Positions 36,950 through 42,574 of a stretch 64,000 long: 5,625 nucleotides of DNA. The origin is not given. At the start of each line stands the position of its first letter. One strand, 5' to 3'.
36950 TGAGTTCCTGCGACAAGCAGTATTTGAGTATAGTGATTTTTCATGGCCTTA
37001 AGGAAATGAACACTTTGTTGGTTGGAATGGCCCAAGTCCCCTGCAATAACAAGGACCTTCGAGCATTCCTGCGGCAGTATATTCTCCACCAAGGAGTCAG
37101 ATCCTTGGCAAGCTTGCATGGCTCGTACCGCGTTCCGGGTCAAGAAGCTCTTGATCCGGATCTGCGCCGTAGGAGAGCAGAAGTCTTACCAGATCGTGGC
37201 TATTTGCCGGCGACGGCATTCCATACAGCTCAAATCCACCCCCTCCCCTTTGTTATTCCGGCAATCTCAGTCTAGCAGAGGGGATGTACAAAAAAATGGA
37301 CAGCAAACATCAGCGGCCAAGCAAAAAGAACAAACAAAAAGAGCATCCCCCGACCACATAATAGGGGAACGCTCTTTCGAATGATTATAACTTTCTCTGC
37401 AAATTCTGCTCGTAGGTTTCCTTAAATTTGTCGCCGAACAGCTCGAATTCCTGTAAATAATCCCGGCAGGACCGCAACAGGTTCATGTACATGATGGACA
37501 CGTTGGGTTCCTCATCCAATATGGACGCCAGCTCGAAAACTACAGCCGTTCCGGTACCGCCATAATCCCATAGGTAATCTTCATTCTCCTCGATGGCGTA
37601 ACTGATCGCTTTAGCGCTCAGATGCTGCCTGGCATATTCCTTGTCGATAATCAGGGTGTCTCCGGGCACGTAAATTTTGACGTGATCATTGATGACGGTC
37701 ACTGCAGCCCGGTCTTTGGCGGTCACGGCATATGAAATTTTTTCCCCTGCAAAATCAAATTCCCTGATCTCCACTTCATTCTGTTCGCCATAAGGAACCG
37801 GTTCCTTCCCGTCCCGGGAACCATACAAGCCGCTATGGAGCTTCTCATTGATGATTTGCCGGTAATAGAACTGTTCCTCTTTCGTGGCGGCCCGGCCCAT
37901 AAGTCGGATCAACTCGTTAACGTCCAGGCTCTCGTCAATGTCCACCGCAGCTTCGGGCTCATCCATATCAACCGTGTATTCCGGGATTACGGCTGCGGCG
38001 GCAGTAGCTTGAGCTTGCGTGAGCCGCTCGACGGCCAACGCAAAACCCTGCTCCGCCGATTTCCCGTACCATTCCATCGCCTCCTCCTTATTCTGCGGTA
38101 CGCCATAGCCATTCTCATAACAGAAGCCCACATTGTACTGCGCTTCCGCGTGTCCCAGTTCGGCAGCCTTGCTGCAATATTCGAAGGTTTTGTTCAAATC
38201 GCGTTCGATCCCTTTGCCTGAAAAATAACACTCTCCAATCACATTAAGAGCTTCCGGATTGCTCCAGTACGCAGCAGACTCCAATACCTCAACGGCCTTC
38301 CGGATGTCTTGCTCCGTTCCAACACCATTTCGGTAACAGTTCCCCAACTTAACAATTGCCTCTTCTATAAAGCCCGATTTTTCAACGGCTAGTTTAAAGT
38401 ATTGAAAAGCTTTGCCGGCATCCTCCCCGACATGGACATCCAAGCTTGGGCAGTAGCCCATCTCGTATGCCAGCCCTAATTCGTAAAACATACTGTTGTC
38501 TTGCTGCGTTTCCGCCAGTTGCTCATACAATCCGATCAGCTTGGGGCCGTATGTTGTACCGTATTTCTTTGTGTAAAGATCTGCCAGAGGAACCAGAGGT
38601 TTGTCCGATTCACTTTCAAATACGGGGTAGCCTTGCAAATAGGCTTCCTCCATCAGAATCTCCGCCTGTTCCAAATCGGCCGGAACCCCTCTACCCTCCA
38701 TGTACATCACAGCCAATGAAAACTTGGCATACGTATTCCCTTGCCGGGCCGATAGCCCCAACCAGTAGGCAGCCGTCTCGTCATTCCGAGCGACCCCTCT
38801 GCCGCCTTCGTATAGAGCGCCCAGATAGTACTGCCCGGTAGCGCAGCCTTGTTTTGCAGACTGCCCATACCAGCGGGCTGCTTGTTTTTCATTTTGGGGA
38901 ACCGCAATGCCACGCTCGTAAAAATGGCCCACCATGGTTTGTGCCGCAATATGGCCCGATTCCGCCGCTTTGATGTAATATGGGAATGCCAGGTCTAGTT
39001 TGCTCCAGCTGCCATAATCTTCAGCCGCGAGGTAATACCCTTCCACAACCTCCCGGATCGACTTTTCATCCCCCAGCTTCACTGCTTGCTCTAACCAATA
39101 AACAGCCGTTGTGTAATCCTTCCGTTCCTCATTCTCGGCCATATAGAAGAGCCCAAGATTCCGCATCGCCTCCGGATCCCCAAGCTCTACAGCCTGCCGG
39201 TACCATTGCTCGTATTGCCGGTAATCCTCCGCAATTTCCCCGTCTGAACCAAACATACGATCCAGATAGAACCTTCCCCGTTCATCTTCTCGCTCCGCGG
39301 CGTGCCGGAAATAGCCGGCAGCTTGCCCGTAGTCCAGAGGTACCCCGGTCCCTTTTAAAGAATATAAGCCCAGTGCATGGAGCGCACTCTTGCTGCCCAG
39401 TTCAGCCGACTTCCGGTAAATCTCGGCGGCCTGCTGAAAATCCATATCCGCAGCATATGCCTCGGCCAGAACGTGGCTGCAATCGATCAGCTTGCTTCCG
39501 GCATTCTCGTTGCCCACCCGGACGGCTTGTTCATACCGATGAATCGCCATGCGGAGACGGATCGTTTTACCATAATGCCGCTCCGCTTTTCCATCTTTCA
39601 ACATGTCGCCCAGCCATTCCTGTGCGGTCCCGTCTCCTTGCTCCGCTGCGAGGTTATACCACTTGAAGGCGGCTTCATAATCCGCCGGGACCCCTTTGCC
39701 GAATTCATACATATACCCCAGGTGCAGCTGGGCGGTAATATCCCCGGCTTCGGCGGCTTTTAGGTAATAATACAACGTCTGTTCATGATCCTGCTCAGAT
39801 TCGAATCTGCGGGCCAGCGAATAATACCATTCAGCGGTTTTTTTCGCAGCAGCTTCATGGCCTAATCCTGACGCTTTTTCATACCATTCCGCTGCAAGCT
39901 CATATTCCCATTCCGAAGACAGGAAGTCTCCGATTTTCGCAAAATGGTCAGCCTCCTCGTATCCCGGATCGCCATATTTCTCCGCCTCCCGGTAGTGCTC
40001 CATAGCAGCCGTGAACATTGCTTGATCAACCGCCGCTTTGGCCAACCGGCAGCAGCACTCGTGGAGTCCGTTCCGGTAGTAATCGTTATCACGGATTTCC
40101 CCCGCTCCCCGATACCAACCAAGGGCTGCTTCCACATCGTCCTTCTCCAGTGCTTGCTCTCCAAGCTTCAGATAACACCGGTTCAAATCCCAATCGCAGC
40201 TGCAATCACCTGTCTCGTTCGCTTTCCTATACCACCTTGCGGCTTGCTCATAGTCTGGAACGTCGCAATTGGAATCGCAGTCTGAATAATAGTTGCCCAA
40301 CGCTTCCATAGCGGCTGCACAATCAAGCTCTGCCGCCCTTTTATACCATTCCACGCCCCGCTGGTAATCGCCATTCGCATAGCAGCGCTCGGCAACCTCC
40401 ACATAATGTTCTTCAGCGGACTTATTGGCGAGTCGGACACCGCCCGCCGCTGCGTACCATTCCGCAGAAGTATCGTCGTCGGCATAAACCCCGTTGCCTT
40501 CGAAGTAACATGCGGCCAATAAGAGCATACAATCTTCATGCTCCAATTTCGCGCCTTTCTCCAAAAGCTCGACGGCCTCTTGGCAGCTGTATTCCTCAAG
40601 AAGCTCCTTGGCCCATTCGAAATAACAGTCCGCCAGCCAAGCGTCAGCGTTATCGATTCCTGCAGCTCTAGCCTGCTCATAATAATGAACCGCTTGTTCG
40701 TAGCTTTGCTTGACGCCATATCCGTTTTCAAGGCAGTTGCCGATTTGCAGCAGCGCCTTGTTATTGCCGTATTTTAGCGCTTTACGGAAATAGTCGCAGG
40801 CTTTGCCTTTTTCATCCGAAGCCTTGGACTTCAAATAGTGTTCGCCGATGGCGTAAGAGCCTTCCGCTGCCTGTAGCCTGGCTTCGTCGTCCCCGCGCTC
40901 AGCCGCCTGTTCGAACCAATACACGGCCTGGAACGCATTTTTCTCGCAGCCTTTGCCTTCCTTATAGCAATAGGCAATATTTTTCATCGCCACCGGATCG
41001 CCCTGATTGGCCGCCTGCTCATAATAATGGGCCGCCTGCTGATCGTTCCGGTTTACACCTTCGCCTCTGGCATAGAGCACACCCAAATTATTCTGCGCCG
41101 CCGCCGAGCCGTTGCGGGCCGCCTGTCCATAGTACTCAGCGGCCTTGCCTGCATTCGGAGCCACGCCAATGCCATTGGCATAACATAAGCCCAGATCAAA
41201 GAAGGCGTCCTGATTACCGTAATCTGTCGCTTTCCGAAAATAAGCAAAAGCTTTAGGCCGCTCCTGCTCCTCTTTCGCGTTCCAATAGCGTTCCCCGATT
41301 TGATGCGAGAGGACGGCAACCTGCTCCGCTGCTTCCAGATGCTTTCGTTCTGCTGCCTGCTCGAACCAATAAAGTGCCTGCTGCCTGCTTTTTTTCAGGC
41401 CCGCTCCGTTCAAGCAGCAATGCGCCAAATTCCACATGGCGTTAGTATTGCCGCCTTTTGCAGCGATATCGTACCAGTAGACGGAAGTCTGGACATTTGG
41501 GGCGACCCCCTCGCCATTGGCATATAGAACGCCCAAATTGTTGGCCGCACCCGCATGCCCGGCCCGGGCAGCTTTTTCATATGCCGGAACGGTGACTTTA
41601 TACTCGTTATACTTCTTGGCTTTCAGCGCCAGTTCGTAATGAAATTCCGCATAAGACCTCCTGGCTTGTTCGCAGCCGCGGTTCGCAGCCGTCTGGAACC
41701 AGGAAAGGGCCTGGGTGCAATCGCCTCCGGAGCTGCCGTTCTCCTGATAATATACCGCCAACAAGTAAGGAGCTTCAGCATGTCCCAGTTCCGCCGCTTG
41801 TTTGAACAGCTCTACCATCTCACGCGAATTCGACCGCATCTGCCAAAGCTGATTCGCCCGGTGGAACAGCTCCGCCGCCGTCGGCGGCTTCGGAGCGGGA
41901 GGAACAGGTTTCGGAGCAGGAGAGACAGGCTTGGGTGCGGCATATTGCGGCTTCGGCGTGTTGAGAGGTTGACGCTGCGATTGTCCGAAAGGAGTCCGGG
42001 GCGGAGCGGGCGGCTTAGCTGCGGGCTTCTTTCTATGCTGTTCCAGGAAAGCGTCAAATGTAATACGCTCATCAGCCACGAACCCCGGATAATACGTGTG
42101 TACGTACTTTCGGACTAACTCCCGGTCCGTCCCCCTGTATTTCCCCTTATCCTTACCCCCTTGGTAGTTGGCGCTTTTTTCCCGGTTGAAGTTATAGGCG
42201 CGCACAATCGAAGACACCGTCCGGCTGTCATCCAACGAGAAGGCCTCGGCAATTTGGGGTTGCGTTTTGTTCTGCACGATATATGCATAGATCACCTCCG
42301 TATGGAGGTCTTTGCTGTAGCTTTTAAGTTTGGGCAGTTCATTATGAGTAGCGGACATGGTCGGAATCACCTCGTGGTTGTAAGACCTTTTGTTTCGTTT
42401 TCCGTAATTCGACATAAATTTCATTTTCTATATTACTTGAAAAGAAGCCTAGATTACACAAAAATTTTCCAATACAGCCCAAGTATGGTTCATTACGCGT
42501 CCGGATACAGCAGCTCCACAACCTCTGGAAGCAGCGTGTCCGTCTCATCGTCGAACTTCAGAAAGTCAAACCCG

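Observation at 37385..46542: Tightly coupled five-gene operon (CbxX/SpoVK-type AAA+ ATPase, 310-aa hypothetical, small metallophosphoesterase, 255-aa hypothetical, 1679-aa Sel1-repeat giant) that fits no named system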

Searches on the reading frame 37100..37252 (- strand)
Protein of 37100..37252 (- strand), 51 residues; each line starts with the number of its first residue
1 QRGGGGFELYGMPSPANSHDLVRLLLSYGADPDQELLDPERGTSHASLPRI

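Call 98: search_protein_families(library=pfam, proteins=[window:37100-37252:-], max_evalue=1)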
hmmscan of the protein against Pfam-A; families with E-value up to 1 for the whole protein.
seq(51 aa): 1 family
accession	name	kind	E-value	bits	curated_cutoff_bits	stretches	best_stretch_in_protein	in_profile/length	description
PF00023.36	Ank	-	0.024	15.4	21.1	1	17-34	13-30/33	Ankyrin repeat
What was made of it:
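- Checked: The ankyrin fragment scores only E 0.024 (call 98).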

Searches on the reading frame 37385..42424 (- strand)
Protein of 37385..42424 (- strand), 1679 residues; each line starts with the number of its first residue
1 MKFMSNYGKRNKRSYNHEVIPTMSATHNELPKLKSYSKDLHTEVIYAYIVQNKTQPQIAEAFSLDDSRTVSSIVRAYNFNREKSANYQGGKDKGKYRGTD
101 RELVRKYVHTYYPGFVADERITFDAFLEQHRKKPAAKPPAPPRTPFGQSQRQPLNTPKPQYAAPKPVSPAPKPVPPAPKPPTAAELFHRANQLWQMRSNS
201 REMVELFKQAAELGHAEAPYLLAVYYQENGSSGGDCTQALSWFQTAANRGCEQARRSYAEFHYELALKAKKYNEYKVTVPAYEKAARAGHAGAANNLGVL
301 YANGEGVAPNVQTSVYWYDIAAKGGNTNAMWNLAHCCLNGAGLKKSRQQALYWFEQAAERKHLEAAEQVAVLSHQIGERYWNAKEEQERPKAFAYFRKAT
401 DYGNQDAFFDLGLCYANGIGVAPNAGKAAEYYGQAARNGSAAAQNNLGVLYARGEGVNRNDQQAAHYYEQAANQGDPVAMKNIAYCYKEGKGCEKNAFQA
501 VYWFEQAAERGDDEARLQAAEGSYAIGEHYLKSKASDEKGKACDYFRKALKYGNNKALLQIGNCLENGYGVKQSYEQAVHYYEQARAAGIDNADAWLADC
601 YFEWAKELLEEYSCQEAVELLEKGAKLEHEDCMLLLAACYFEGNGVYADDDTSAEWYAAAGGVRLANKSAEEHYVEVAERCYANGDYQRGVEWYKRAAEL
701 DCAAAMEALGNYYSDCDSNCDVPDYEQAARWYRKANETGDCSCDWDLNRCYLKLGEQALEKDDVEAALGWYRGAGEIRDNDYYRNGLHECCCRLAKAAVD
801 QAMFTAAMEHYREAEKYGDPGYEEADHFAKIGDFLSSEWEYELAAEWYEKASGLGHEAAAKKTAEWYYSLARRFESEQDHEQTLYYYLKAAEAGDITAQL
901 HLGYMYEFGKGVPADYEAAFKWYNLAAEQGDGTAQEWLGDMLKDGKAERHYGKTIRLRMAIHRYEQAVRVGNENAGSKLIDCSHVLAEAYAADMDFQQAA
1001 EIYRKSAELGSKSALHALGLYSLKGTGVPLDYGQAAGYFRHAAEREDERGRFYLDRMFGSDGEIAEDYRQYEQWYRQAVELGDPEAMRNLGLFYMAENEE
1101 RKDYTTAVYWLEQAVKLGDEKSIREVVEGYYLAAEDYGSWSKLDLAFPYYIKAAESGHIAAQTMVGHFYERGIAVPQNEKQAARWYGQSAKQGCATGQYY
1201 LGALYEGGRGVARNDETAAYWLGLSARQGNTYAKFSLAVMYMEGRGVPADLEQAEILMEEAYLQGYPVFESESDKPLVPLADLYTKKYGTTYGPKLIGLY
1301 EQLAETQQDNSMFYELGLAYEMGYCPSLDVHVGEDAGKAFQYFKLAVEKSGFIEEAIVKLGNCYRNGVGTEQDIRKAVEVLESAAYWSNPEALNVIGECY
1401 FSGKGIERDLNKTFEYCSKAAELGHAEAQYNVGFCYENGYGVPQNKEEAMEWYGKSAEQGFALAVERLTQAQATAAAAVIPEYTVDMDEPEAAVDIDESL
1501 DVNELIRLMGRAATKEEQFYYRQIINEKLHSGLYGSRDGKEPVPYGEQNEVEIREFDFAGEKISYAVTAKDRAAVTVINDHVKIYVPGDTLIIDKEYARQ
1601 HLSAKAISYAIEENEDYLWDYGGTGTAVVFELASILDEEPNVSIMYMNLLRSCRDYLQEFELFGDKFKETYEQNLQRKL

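Call 4: search_protein_families(library=pfam, proteins=[window:37385-42424:-], max_evalue=0.01)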
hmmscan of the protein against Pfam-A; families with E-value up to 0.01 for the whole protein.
window:37385-42424:- (1679 aa): 1 family
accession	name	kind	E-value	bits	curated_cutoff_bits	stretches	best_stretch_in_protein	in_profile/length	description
PF08238.18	Sel1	-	8.3e-132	425.5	30.7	13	898-931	3-36/36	Sel1 repeat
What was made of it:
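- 37385..42424 (-): Sel1-repeat giant (1679 aa; alternative start 42358) with an unassigned N-terminus and an unassigned C-terminal domain. It is an occasional accessory, not part of the core. Pfam Sel1 8e-132, 13 stretches (call 4).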

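Call 5: search_protein_families(library=padloc, proteins=[window:37385-42424:-], max_evalue=0.01)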
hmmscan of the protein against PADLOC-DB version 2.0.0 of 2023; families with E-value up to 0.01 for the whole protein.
window:37385-42424:- (1679 aa): 1 family
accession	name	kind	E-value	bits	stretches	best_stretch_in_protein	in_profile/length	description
PDLC00284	PtuA1|PtuA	-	2.6e-05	21.3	0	878-932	3-57/545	AAA ATPase domain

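Call 7: search_protein_families(library=ncbifam, proteins=[window:37385-42424:-], max_evalue=0.01)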
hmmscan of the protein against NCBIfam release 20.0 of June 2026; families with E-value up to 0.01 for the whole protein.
window:37385-42424:- (1679 aa): 4 families
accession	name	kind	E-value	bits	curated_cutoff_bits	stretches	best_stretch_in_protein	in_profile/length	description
NF033786.1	phenyl_MerG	equivalog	4.5e-56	190.2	350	7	1151-1265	57-180/217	phenylmercury resistance protein MerG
NF047621.1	FlgprotMotXVib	equivalog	1e-37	129.7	330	4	1361-1456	79-174/211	flagellar protein MotX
NF038194.1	AlgK_TPR_lipo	equivalog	1.4e-22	80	700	4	1144-1259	283-397/448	alginate biosynthesis TPR repeat lipoprotein AlgK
NF045484.1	TransRegExoR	equivalog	9.3e-20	71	450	0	426-475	60-109/267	exopolysaccharide production regulator ExoR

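Call 23: search_protein_families(library=phrogs, proteins=[window:37385-42424:-], max_evalue=0.01)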
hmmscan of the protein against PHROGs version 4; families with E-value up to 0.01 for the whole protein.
window:37385-42424:- (1679 aa): 2 families
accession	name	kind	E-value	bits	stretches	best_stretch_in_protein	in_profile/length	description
phrog_8741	-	unknown function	1.3e-188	627.9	8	1320-1469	78-225/380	-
phrog_7590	-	unknown function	1e-06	29.7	0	993-1117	68-152/234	-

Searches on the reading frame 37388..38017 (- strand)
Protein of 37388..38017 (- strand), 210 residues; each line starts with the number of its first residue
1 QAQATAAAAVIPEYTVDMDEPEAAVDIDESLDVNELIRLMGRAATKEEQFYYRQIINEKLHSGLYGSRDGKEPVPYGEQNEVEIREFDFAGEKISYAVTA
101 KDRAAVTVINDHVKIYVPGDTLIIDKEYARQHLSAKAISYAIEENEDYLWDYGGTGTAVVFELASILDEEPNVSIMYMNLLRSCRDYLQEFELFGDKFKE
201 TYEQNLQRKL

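Call 96: search_protein_families(library=pfam, proteins=[window:37388-38017:-], max_evalue=1)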
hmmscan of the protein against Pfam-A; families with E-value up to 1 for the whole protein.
window:37388-38017:- (210 aa): 1 family
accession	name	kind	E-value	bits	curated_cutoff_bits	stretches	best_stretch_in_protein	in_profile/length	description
PF09075.15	STb_secrete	-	0.11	13.1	25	1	51-79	12-40/48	Heat-stable enterotoxin B, secretory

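Call 97: search_solved_structures(query=window:37388-38017:-, max_evalue=1)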
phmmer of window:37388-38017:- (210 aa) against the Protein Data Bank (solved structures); distinct sequences matched with E-value up to 1: 1.
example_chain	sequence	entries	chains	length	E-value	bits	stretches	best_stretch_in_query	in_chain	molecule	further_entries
8s0m_U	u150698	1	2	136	0.24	14.5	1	88-160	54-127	Nanobody A01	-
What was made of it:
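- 37385..42424 (-): The N- and C-terminal segments match no Pfam or PDB entry (calls 96, 97).
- Tried and rejected: The Sel1 N-terminal 'HTH' and the C-terminal domain have no Pfam or PDB match (calls 96, 97).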
